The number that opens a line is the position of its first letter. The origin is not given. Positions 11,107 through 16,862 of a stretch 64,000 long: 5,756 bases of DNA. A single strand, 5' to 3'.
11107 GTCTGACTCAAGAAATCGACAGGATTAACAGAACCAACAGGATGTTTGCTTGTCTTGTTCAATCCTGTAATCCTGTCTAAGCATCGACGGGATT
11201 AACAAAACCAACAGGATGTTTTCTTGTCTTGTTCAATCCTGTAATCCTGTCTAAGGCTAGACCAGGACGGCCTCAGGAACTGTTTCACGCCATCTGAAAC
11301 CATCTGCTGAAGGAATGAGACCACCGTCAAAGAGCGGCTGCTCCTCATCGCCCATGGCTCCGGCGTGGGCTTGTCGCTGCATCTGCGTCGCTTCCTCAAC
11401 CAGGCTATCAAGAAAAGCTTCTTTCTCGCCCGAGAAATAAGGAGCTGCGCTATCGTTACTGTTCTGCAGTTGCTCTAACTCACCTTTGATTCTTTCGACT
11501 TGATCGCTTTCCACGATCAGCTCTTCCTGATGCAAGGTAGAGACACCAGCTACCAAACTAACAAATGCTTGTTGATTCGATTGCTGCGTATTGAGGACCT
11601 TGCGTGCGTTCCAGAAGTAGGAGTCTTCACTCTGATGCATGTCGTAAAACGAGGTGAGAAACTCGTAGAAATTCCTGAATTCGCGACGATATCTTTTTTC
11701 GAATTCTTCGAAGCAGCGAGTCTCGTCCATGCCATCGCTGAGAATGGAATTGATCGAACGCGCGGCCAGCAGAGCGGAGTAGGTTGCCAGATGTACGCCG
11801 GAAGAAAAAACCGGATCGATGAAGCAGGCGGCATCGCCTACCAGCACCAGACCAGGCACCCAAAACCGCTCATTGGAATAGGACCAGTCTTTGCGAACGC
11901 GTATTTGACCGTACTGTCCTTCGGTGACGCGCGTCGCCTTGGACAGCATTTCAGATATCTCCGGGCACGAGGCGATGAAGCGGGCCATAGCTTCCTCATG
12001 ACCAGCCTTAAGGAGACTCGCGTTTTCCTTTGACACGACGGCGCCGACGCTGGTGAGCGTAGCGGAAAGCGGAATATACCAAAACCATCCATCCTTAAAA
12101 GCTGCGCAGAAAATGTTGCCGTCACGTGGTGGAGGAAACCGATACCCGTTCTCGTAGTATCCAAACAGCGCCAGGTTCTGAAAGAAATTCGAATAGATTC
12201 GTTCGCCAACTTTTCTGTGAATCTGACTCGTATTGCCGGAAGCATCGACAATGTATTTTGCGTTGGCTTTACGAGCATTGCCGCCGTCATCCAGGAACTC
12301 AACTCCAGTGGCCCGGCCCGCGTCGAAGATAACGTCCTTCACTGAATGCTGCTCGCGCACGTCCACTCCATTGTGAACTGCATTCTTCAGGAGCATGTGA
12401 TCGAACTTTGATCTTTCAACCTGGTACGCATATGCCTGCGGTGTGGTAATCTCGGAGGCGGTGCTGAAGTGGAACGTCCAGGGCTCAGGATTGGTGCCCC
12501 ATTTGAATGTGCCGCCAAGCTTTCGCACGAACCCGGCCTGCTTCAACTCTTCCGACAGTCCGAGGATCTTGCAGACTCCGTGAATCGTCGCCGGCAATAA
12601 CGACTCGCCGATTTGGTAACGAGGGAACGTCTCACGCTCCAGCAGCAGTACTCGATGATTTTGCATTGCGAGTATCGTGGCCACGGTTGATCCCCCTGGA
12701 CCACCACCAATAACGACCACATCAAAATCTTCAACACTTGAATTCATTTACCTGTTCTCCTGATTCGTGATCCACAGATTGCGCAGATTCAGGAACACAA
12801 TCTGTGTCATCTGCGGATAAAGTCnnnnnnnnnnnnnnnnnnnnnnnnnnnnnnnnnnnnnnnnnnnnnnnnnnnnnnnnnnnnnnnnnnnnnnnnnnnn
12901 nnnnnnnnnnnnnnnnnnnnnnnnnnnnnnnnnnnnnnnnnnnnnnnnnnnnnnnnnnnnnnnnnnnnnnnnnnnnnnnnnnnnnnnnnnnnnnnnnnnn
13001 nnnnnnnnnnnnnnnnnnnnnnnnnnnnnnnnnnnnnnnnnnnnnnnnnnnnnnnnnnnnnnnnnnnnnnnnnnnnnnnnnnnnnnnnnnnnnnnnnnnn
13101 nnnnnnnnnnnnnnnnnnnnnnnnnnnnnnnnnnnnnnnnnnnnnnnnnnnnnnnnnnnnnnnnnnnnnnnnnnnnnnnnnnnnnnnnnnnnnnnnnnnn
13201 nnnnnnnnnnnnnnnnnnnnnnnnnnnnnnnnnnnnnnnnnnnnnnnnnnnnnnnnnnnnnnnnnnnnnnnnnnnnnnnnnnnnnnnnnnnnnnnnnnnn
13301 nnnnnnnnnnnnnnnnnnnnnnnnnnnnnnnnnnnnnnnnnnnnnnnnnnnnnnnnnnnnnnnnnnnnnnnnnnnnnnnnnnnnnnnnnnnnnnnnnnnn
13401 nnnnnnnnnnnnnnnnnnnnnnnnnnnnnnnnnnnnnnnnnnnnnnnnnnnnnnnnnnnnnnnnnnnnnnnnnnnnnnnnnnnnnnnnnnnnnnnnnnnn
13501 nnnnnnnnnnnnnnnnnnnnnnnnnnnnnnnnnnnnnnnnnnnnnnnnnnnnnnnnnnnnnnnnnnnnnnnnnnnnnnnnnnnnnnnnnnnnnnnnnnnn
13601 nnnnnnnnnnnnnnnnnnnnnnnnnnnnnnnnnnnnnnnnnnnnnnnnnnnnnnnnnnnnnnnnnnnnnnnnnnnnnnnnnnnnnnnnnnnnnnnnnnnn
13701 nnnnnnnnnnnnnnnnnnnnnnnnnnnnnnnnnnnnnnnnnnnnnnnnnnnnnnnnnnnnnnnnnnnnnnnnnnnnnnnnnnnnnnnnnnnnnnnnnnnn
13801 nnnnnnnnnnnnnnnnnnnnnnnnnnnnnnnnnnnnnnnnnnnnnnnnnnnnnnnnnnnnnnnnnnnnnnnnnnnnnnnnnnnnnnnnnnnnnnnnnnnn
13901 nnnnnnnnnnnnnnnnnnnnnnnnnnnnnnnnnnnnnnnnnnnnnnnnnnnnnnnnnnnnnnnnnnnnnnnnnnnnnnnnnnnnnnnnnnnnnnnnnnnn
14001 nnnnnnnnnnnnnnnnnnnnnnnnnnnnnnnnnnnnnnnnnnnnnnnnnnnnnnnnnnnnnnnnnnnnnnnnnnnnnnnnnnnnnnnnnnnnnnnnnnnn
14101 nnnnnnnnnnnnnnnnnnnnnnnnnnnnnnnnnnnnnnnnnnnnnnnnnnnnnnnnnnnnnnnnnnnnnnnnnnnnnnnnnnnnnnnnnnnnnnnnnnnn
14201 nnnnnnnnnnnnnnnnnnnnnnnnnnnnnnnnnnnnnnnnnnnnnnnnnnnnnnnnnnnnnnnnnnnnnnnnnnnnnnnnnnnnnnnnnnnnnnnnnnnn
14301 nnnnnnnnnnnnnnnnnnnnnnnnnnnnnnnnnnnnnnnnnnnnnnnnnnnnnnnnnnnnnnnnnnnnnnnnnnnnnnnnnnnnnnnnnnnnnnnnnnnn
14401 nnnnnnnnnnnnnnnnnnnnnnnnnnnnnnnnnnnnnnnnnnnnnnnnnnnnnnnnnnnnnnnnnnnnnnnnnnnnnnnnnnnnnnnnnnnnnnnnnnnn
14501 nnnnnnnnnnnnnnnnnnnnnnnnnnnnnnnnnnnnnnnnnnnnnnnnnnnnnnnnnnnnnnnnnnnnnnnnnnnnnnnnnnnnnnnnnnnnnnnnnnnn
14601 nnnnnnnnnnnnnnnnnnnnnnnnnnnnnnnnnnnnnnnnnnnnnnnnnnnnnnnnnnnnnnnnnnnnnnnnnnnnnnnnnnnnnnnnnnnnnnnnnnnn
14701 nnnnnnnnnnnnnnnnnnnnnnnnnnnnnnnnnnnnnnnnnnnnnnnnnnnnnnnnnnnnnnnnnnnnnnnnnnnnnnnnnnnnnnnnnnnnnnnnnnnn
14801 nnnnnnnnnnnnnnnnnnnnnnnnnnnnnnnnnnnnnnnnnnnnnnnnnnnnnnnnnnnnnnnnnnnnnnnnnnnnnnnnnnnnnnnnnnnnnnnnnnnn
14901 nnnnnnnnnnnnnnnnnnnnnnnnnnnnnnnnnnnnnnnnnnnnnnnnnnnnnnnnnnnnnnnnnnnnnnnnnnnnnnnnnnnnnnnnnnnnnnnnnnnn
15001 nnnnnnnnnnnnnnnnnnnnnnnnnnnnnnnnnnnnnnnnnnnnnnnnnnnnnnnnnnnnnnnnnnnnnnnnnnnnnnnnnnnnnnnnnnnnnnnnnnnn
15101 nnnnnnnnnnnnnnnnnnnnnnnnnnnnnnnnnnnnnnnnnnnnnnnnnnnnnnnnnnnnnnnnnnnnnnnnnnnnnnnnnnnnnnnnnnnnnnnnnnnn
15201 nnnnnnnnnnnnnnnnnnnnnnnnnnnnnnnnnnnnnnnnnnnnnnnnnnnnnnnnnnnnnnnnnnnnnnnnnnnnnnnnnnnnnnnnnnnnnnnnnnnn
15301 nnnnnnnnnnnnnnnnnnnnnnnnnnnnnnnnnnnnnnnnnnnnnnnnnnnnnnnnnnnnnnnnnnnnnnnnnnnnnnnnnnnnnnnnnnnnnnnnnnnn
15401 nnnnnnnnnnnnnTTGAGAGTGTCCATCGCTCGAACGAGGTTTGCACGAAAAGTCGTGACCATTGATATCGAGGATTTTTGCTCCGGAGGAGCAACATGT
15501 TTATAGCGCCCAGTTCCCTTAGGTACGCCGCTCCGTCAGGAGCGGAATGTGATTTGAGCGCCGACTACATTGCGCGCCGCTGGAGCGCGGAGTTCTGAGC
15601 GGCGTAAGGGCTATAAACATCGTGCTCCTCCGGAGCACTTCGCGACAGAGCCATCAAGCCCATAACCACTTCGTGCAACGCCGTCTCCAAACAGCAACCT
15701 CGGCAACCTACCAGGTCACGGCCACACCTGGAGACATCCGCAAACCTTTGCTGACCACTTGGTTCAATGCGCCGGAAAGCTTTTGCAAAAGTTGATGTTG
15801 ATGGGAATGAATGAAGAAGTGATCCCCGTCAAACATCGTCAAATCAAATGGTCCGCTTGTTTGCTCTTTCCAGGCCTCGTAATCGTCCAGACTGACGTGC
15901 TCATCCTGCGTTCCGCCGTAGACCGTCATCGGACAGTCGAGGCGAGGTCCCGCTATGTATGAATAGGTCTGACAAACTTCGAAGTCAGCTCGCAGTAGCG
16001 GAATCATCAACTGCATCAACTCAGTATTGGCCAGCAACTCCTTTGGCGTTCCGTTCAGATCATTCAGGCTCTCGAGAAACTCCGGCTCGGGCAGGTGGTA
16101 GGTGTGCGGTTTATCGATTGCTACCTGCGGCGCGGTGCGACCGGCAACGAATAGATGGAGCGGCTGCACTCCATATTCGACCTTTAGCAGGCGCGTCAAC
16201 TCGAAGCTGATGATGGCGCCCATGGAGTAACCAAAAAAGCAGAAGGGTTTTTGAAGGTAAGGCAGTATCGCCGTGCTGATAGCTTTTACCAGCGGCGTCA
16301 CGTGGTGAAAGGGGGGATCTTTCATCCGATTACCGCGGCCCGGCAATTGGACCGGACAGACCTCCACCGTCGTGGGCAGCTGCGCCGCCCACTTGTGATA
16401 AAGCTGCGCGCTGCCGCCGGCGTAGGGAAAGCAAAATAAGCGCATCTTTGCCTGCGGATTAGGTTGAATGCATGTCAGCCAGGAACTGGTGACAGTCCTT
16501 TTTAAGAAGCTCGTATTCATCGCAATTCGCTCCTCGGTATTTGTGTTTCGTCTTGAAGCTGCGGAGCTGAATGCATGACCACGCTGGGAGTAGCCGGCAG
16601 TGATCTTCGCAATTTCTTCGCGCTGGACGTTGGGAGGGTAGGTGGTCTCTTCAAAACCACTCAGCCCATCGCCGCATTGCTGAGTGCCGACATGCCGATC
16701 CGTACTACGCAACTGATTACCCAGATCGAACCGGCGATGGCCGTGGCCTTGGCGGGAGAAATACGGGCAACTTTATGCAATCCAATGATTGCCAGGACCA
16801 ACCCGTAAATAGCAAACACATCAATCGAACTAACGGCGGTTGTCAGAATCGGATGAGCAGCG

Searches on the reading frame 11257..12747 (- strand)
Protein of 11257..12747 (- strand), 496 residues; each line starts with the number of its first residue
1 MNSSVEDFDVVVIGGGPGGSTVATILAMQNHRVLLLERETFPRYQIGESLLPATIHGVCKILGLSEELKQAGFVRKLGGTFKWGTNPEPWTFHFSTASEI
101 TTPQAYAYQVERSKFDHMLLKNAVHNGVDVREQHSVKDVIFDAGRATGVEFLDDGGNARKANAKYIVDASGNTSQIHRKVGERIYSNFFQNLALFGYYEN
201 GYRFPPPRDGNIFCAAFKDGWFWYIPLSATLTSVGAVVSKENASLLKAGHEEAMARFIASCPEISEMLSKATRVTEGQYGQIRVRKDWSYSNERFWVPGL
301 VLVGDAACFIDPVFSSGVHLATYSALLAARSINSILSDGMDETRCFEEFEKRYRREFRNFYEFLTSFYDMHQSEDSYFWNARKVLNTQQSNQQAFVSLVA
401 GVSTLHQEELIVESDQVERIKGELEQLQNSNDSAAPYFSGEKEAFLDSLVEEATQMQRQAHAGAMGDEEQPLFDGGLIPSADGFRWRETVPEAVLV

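Call 11: search_protein_families(library=pfam, proteins=[window:11257-12747:-], max_evalue=0.0001)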
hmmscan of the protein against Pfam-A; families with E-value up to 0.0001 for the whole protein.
window:11257-12747:- (496 aa): 9 families
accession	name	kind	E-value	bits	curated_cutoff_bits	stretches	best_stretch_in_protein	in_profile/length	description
PF04820.20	Trp_halogenase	-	8.9e-70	236.2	21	2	101-408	146-425/458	Tryptophan halogenase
PF01494.25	FAD_binding_3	-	5.6e-17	62.4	22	1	8-335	2-321/349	FAD binding domain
PF12831.13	FAD_oxidored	-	8.9e-11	42.1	27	1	9-172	1-146/416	FAD dependent oxidoreductase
PF01266.30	DAO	-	1.7e-09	38.1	27.9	0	9-41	1-33/353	FAD dependent oxidoreductase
PF00890.30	FAD_binding_2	-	1.7e-09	37.8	20.4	0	111-176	140-208/414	FAD binding domain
PF07992.20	Pyr_redox_2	-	5.9e-08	32.9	26.1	1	8-176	1-113/291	Pyridine nucleotide-disulphide oxidoreductase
PF03486.20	HI0933_like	-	8.6e-06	25.8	50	0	9-40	2-33/244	HI0933-like protein Rossmann domain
PF13450.12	NAD_binding_8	-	2.4e-05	25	21.9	0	12-40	1-29/68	NAD(P)-binding Rossmann-like domain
PF05834.18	Lycopene_cycl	-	8e-05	22.3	23.4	0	93-180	68-150/380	Lycopene cyclase protein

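Call 15: find_encoding_contigs(protein=window:11257-12747:-, flank=2000, max_places=3)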
Protein window:11257-12747:- (496 aa): no gene with exactly this product is on record in the collection.
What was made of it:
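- Tried and rejected: An exact look-up of the halogenase found no source record (call 15).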

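Call 36: search_solved_structures(query=window:11257-12747:-, max_evalue=0.00001)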
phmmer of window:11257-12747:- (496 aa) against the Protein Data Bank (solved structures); distinct sequences matched with E-value up to 0.00001: 43.
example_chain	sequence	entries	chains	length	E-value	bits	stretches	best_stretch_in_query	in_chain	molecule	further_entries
3e1t_A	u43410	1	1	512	3.1e-183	613.6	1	3-407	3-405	Halogenase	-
8zop_A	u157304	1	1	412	4.7e-77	263.5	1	1-403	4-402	Halogenase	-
3i3l_A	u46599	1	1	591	2.3e-73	251.3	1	9-388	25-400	Alkylhalidase CmlS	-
7fco_A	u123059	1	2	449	4.3e-46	161.4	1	6-371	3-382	ChlB4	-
5dbj_E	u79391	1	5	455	1.9e-45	159.3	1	4-374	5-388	FADH2-dependent halogenase PltA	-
5buk_A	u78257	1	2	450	2e-45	159.2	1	6-371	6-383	FADH2-dependent halogenase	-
8gu0_A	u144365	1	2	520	1.1e-42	150.1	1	8-340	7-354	Non-heme halogenase radH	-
5bul_A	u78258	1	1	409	1.2e-37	133.6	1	7-340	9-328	flavin-dependent halogenase triple mutant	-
5bva_A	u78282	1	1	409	1.2e-36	130.3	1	7-339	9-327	flavin-dependent halogenase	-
3nix_A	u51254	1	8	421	2.4e-36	129.2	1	6-369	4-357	Flavoprotein/dehydrogenase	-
3oz2_A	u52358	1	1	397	1.2e-14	57.7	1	5-358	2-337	Digeranylgeranylglycerophospholipid reductase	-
7xgb_A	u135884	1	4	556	2.5e-14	56.6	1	7-319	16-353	Tetracycline 7-halogenase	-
7v0b_A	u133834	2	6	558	2.5e-14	56.6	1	7-319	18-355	Tetracycline 7-halogenase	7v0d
6bza_A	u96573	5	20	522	4.6e-13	52.4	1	3-380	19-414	Halogenase PltM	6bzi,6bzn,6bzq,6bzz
6bzt_A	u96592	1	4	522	1.2e-12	51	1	3-380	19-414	Halogenase PltM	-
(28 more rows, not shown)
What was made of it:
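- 11257..12747 (-): CndH-like FAD-dependent halogenase beside the stand-alone A-T; context that points to a phenolic substrate. 3E1T E 3.1e-183 (call 36); Pfam Trp_halogenase (call 11)
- The CndH-like halogenase next to a same-type A domain argues for an electron-rich aromatic ring (call 36).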

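Call 53: search_protein_families(library=ncbifam, proteins=[window:11257-12747:-], max_evalue=0.001)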
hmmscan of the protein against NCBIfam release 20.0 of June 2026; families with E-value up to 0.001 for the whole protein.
window:11257-12747:- (496 aa): 66 families (the best 25 are shown)
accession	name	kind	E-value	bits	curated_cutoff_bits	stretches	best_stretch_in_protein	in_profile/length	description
NF033113.0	halo_ClmS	equivalog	9.5e-94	314.9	900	1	9-389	4-380/570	chloramphenicol-biosynthetic FADH2-dependent halogenase CmlS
NF049967.1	QhpG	equivalog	5e-50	170.6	240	1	10-412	1-369/423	flavin-dependent monooxygenase QhpG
NF038171.1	maturase_LodB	equivalog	1.9e-39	135.8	400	1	9-383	1-361/361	lysine-epsilon-oxidase maturase LodB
TIGR02032.1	GG-red-SF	subfamily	6.1e-37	127.9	158.8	1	8-332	1-297/297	geranylgeranyl reductase family protein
NF041080.1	DGGGPL_reductase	equivalog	4e-22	78.7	580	1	107-356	89-335/447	digeranylgeranylglycerophospholipid reductase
NF038174.1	maturase_GoxB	equivalog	6.5e-19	68.2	400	1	9-382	2-358/358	glycine oxidase maturase GoxB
TIGR02023.1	BchP-ChlP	subfamily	1.1e-17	64.1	343.3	2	9-181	2-162/388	geranylgeranyl diphosphate reductase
NF004833.1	PRK06185.1-1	subfamily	9.8e-17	60.8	488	1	9-351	4-334/403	FAD-dependent oxidoreductase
NF004834.1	PRK06185.1-3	subfamily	1.2e-16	60.6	500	1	5-352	5-339/420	FAD-dependent oxidoreductase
NF041160.1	DGGPL_Thplmales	equivalog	4.1e-15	55.6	780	1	6-338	2-316/396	digeranylgeranylglycerophospholipid reductase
NF004835.0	PRK06185.1-4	equivalog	6e-14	51.6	601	2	235-357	229-345/411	FAD-dependent oxidoreductase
NF004829.0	PRK06183.1-3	subfamily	9.1e-13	47.8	390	1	3-184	4-185/520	bifunctional 3-(3-hydroxy-phenyl)propionate/3-hydroxycinnamic acid hydroxylase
NF045655.1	MkRedMenJ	equivalog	5.9e-12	45.2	700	1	7-200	4-186/406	menaquinone reductase MenJ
NF006593.0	PRK09126.1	equivalog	2.6e-11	43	420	1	6-385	3-370/393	5-demethoxyubiquinol-8 5-hydroxylase UbiM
NF041385.1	Dggglyphlred_Halo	equivalog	3.5e-11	42.3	700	0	6-41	3-41/405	digeranylgeranylglycerophospholipid reductase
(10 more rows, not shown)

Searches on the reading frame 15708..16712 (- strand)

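Call 11: search_protein_families(library=pfam, proteins=[window:15708-16712:-], max_evalue=0.0001)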
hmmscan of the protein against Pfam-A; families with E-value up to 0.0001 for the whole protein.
window:15708-16712:- (334 aa): 2 families
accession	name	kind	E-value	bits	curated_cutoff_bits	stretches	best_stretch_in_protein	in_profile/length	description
PF00975.26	Thioesterase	-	7.9e-51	173.9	26.4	1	91-313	2-223/226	Thioesterase domain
PF12697.13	Abhydrolase_6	-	6.4e-08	34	26.3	1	101-308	10-214/217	Alpha/beta hydrolase family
